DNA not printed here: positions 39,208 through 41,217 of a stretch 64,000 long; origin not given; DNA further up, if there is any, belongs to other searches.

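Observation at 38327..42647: Three-gene porin-cytochrome module (decaheme + beta-barrel + lipoprotein octaheme): putative outer-membrane electron conduit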

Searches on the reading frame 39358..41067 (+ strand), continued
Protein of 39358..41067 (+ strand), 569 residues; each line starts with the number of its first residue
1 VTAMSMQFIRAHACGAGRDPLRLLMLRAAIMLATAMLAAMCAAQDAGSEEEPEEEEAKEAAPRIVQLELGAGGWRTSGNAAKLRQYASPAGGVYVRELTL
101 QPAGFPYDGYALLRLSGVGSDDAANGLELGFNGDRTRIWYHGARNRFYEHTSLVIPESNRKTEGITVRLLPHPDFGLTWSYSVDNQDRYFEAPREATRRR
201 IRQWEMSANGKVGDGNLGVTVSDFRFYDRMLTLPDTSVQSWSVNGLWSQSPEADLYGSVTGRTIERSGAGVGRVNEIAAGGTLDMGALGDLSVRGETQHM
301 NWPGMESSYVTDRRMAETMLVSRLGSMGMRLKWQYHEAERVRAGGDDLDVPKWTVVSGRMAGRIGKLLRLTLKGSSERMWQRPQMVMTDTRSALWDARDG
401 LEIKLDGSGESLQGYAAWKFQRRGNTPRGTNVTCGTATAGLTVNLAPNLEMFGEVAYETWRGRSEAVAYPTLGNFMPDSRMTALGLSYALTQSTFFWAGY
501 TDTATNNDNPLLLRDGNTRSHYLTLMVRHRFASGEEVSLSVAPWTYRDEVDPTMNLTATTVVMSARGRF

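Call 34: fold_search(model_id=the predicted structure, library=pdb)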
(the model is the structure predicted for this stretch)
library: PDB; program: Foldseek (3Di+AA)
matches with E <= 10: 821; with E <= 0.001: 296
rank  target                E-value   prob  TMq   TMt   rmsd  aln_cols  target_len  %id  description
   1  6r2q_B                1.9e-11  1.00  0.71  0.63   6.1       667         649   10  Structure of the Mtr complex (released 2020-04-22)
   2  2o5p_B                3.9e-10  1.00  0.42  0.34  14.2       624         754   10  Crystal structure of the full length ferric pyoverdine outer membrane receptor FpvA of Pseudomonas aeruginosa in its a (released 2007-10-30)
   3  2o5p_A                7.4e-09  1.00  0.44  0.34  15.1       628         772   11  Crystal structure of the full length ferric pyoverdine outer membrane receptor FpvA of Pseudomonas aeruginosa in its a (released 2007-10-30)
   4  1kmo                  7.8e-09  1.00  0.46  0.41  14.4       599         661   10  Crystal structure of the Outer Membrane Transporter FecA (released 2002-03-06)
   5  3efm                  1.1e-08  1.00  0.41  0.41  12.2       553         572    9  Structure of the alcaligin outer membrane recepteur FauA from Bordetella pertussis (released 2009-03-31)
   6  2iah_A                1.3e-08  1.00  0.43  0.34  15.4       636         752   10  Crystal structure of the ferripyoverdine receptor of the outer membrane of Pseudomonas aeruginosa bound to ferripyover (released 2007-09-11)
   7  4rdt_A                1.4e-08  1.00  0.47  0.43  12.4       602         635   11  Structure of the bacterial Zn-transporter ZnuD from Neisseria meningitidis (flexible conformation bound to a zinc ion) (released 2015-08-19)
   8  4rdr                  2.0e-08  1.00  0.45  0.37  13.4       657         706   11  Structure of the bacterial Zn-transporter ZnuD from Neisseria meningitidis (locked conformation bound to zinc and cadmiu (released 2015-08-19)
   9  5odw_B                2.1e-08  1.00  0.43  0.34  13.2       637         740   10  Structure of the FpvAI-pyocin S2 complex (released 2017-11-08)
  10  1nqg                  2.7e-08  1.00  0.44  0.43  13.0       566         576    9  OUTER MEMBRANE COBALAMIN TRANSPORTER (BTUB) FROM E. COLI, WITH BOUND CALCIUM (released 2003-04-29)
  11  1kmp                  3.0e-08  1.00  0.47  0.42  14.0       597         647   10  Crystal structure of the Outer Membrane Transporter FecA Complexed with Ferric Citrate (released 2002-03-06)
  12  4rvw                  3.0e-08  1.00  0.46  0.43  12.4       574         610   12  Structure of the bacterial Zn-transporter ZnuD from Neisseria meningitidis (soaked with 20 micromolar Zinc) (released 2015-08-19)
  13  5odw_A                3.0e-08  1.00  0.43  0.34  13.1       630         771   10  Structure of the FpvAI-pyocin S2 complex (released 2017-11-08)
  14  4rdt_B                3.3e-08  1.00  0.47  0.43  12.4       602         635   11  Structure of the bacterial Zn-transporter ZnuD from Neisseria meningitidis (flexible conformation bound to a zinc ion) (released 2015-08-19)
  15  4epa                  3.3e-08  1.00  0.44  0.40  13.7       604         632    8  The crystal structure of the ferric yersiniabactin uptake receptor FyuA from Yersinia pestis (released 2012-06-20)
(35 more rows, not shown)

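Call 55: find_encoding_contigs(protein=P0110, flank=5000, max_places=1)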
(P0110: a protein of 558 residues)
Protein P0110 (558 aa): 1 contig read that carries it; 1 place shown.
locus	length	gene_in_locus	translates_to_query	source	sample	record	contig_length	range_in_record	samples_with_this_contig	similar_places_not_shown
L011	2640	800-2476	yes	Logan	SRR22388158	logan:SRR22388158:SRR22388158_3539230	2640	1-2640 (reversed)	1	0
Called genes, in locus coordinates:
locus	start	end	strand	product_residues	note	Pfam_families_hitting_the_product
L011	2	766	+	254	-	?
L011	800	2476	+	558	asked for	-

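Call 56: find_encoding_contigs(protein=P0114, flank=5000, max_places=1)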
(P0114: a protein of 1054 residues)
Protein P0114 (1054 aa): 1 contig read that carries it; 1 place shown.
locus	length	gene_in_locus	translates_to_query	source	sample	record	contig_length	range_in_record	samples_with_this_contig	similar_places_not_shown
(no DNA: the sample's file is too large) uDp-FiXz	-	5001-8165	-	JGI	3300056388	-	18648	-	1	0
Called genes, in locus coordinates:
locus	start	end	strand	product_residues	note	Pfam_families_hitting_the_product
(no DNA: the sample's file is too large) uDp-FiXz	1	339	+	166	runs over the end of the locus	PF00011:HSP20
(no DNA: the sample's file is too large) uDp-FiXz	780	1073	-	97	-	-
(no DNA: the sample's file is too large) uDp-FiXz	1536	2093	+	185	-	-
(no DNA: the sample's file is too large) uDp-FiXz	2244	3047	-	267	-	PF00072:Response_reg, PF00196:GerE, PF08281:Sigma70_r4_2 (weak)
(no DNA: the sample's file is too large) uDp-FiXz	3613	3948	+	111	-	-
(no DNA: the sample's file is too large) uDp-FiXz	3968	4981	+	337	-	PF22113:Mtrc-MtrF_II-IV_dom (faint), PF14522:Cytochrome_C7 (faint), PF13435:Cytochrome_C554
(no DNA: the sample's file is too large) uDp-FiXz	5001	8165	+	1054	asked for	PF14522:Cytochrome_C7 (faint), PF22678:Cytochrom_c_NrfB-like (faint), PF09699:Paired_CXXCH_1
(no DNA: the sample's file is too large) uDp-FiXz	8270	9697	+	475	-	PF22113:Mtrc-MtrF_II-IV_dom (faint), PF14522:Cytochrome_C7 (faint), PF14537:Cytochrom_c3_2 (faint)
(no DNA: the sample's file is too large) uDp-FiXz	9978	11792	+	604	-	PF14522:Cytochrome_C7 (faint), PF01292:Ni_hydr_CYTB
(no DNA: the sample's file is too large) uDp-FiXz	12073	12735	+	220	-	PF00034:Cytochrom_C (faint), PF02433:FixO (faint), PF13442:Cytochrome_CBB3 (weak)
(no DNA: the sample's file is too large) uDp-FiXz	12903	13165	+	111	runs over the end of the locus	-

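Call 63: search_protein_families(library=ncbifam, alignment_id=A2, max_evalue=0.01)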
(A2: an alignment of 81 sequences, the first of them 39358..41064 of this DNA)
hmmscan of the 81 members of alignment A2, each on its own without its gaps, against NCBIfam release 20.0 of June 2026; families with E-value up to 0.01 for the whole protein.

A. member 1, window:39358-41064:+ (569 aa): 0 families

B. families by the number of members that match (of 81 scanned): 7 families
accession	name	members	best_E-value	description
NF041027.1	GSU2204_Se_pt_1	6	6.5e-07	GSU2204 family CXXCH-containing (seleno)protein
TIGR04390.1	OMP_YaiO_dom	1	5.4e-05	YaiO family outer membrane beta-barrel protein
TIGR03016.1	pepcterm_hypo_1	1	0.00055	TIGR03016 family PEP-CTERM system-associated outer membrane protein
TIGR03593.1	yidC_nterm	1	0.0042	membrane protein insertase YidC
TIGR03509.1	OMP_MtrB_PioB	1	0.0047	MtrB/PioB family decaheme-associated outer membrane protein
TIGR02001.1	gcw_chp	1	0.0052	TorF family putative porin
TIGR03014.2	EpsL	1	0.0052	XrtB/PEP-CTERM-associated polysaccharide biosynthesis outer membrane protein EpsL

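Call 64: list_cluster_members(proteins=[P0003, P0006, P0008, P0011, P0013, P0020, P0030, P0045, P0060, P0075])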
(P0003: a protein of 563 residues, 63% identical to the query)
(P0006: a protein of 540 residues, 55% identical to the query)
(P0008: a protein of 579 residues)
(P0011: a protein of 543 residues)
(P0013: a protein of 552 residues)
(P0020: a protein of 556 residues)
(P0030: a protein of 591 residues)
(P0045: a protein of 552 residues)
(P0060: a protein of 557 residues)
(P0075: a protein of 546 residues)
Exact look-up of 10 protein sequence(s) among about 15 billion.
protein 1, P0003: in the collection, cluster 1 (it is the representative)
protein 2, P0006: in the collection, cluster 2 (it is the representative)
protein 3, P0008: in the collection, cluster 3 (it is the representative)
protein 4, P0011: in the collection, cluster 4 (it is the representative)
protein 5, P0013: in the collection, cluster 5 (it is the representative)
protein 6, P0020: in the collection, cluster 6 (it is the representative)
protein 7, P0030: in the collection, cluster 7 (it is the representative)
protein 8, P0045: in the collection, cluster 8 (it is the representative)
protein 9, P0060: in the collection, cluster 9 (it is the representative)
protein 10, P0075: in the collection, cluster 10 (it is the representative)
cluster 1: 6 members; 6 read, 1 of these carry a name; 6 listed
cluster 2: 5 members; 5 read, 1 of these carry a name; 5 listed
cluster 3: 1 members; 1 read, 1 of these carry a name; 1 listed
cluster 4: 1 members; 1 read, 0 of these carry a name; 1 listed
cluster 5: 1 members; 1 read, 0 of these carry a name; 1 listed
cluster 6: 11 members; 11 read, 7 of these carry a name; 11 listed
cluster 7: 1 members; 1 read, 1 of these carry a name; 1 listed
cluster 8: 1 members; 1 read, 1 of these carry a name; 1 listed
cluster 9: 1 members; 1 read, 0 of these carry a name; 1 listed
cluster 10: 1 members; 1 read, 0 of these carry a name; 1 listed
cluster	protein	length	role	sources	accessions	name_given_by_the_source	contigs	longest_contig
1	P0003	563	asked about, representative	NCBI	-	-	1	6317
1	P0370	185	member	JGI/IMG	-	hypothetical protein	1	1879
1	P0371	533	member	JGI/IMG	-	-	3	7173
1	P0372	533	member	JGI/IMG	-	-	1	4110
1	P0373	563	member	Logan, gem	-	-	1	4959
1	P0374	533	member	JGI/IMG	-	-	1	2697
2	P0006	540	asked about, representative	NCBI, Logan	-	-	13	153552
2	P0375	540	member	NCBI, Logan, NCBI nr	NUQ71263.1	MAG: hypothetical protein HUU17_10625 [Chthonomonadales bacterium] | hypothetical protein [Chthonomonadales bacterium]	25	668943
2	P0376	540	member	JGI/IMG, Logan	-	-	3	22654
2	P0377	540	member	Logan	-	-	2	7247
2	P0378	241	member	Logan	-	-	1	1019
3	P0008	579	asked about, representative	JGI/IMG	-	hypothetical protein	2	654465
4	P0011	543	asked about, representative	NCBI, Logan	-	-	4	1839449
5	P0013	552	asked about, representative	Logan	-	-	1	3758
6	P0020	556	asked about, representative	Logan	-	-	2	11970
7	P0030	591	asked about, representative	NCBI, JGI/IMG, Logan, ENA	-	opacity protein-like surface antigen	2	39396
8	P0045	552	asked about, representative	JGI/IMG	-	hypothetical protein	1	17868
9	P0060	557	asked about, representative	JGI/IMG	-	-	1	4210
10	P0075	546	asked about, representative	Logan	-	-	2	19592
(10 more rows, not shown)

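Call 74: search_protein_families(library=ncbifam, proteins=[P0107, P0108, P0110, P0113, P0119, P0122, P0123, P0125, P0089, P0094], max_evalue=0.01)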
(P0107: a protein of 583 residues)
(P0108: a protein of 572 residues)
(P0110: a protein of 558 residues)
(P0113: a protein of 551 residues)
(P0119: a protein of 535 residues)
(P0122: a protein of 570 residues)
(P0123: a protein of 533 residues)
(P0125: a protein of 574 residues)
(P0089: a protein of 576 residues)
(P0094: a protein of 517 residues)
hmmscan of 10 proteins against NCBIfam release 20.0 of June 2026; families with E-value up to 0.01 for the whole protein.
P0107 (583 aa): 0 families

P0108 (572 aa): 3 families
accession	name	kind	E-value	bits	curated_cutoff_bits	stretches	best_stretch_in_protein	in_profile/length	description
NF041027.1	GSU2204_Se_pt_1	equivalog_domain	6.5e-07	28.5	350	1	204-364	295-448/580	GSU2204 family CXXCH-containing (seleno)protein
TIGR03509.1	OMP_MtrB_PioB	subfamily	0.0047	15.5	240.05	0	291-362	350-418/662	MtrB/PioB family decaheme-associated outer membrane protein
TIGR03014.2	EpsL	equivalog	0.0052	15.8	275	1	192-321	187-316/385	XrtB/PEP-CTERM-associated polysaccharide biosynthesis outer membrane protein EpsL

P0110 (558 aa): 0 families

P0113 (551 aa): 1 family
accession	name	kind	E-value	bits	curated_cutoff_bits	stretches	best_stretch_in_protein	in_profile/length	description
NF041027.1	GSU2204_Se_pt_1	equivalog_domain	0.0014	17.5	350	1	212-356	313-451/580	GSU2204 family CXXCH-containing (seleno)protein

P0119 (535 aa): 1 family
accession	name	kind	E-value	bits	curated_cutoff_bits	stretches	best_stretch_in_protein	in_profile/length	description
TIGR03016.1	pepcterm_hypo_1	hypoth_equivalog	0.0002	20.5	90.85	0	343-416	381-455/477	TIGR03016 family PEP-CTERM system-associated outer membrane protein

P0122 (570 aa): 0 families

P0123 (533 aa): 2 families
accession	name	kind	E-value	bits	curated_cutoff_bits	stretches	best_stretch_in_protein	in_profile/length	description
NF041027.1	GSU2204_Se_pt_1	equivalog_domain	1e-05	24.6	350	1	203-353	307-451/580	GSU2204 family CXXCH-containing (seleno)protein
TIGR04273.1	Y_sulf_Ax21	equivalog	7.5e-05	22.9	250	0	228-314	21-105/186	OmpO family porin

P0125 (574 aa): 1 family
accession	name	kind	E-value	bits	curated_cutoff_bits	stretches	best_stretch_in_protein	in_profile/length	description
NF041027.1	GSU2204_Se_pt_1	equivalog_domain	2.1e-05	23.5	350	1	407-479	499-575/580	GSU2204 family CXXCH-containing (seleno)protein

P0089 (576 aa): 0 families

P0094 (517 aa): 0 families
